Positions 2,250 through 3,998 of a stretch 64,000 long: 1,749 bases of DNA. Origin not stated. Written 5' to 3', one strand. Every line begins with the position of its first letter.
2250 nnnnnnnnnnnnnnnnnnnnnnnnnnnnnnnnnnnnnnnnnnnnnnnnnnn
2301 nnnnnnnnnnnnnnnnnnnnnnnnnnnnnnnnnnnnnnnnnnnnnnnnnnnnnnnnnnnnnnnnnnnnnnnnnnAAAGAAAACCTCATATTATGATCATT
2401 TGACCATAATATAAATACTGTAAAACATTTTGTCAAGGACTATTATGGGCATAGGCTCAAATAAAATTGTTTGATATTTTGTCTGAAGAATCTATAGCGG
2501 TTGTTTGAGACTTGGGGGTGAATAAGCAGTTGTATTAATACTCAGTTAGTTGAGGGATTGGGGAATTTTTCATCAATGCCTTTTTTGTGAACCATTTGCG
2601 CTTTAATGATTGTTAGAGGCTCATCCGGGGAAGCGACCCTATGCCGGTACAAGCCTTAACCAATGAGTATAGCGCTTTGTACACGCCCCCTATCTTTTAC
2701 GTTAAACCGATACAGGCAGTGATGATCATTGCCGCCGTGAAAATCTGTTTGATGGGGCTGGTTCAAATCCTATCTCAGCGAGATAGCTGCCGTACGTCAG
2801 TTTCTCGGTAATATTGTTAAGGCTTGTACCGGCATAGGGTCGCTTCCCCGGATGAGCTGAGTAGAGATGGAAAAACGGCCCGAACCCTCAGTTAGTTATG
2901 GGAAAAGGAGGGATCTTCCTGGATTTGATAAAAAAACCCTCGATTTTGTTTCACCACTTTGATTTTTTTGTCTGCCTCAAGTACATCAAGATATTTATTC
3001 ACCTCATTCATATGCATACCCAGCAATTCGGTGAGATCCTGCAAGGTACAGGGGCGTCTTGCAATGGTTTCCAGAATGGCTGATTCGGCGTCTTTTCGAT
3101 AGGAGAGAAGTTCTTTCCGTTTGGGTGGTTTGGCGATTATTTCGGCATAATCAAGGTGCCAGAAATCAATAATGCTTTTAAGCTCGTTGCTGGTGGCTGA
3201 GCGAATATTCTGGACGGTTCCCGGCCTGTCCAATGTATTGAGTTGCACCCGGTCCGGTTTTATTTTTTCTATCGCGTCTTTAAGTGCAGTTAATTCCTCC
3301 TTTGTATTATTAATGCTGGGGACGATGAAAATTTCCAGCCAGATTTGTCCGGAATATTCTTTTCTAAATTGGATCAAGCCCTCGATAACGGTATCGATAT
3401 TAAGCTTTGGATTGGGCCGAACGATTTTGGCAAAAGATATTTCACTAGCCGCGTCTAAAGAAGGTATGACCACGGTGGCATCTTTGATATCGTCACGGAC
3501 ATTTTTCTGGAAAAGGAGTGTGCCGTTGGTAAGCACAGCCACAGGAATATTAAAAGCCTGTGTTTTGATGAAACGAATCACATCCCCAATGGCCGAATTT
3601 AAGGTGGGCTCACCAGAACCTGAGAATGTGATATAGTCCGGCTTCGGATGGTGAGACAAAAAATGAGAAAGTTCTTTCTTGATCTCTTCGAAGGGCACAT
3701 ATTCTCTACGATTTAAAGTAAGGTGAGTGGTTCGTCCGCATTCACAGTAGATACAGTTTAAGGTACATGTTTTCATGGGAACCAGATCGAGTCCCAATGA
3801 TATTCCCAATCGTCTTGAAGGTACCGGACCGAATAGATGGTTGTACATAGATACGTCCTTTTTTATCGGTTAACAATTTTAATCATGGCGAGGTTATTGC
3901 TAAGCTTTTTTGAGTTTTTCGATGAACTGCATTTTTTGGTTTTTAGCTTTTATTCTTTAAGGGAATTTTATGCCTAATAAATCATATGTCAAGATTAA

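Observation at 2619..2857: Hairpin-closed conserved element, copy A: perfect 42-bp arms around a 155-nt conserved core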

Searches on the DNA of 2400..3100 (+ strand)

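Call 5: search_rna_families(source=window, start=2400, end=3100, threshold=evalue, max_evalue=10, show_alignments=3)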
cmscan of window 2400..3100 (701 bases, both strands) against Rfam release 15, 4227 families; matches with E-value up to 10: 1.
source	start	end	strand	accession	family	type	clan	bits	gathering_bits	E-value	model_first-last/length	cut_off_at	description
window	2513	2630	+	RF01894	PCA3_2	Gene; lncRNA;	-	9.4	100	2.3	290-409/409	no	Prostate cancer antigen RNA 3 conserved region 2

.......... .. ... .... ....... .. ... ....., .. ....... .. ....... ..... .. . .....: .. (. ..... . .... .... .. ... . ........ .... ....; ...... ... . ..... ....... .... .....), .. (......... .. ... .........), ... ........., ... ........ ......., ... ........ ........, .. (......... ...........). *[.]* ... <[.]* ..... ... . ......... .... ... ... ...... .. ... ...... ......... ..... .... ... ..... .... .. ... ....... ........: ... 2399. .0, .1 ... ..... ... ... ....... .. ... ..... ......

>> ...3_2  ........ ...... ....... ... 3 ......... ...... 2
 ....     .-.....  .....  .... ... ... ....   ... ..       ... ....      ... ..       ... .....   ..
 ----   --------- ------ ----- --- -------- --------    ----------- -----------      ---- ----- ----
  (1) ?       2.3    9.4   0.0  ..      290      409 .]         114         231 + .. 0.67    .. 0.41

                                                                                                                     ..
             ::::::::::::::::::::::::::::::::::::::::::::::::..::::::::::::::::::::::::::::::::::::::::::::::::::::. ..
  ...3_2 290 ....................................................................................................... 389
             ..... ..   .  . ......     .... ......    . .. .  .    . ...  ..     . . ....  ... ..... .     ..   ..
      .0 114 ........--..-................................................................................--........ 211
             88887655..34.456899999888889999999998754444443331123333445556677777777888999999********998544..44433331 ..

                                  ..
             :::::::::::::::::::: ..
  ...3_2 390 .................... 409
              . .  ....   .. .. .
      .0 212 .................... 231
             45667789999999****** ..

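Call 47: search_dna_similar(query=window:2552-2889:+, collection=plasmids, mode=distant, max_evalue=0.01, max_rows=10)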
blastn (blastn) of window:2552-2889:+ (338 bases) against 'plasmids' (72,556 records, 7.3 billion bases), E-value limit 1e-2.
No match.

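Call 48: search_dna_similar(query=window:2552-2889:+, collection=phages, mode=distant, max_evalue=0.01, max_rows=10)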
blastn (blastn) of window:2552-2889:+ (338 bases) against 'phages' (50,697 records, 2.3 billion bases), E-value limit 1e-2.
No match.

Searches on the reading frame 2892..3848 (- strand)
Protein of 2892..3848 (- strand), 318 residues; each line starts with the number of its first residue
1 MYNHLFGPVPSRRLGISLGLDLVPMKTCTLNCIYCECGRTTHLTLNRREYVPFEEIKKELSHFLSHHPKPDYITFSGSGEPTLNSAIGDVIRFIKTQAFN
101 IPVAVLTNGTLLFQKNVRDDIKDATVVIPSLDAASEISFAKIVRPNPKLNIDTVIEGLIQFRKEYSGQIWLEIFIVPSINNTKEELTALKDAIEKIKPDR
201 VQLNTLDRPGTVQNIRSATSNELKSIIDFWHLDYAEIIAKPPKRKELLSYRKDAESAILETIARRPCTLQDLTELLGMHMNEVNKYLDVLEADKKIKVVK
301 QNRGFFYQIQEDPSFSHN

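Call 25: find_encoding_contigs(protein=window:2892-3848:-, flank=3000, max_places=10)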
Protein window:2892-3848:- (318 aa): 2 contigs read that carry it; 2 places shown.
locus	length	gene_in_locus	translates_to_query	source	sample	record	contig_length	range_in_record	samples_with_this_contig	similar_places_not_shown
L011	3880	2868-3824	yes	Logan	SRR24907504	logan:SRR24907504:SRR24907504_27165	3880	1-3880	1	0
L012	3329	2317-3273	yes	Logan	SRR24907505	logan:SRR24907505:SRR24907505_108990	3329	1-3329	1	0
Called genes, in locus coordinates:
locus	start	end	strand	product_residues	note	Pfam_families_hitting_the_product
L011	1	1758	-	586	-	?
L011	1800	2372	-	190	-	PF12728:HTH_17, PF00072:Response_reg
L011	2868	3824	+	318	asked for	PF04055:Radical_SAM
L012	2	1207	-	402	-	?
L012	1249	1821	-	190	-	PF12728:HTH_17, PF00072:Response_reg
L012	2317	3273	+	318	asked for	PF04055:Radical_SAM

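Call 62: search_protein_families(library=pfam, proteins=[window:2892-3848:-])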
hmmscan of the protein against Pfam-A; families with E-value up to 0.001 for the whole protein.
window:2892-3848:- (318 aa): 1 family
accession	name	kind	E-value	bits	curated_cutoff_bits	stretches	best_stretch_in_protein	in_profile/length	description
PF04055.27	Radical_SAM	-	1.3e-14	55.2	29.5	1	23-182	2-157/166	Radical SAM superfamily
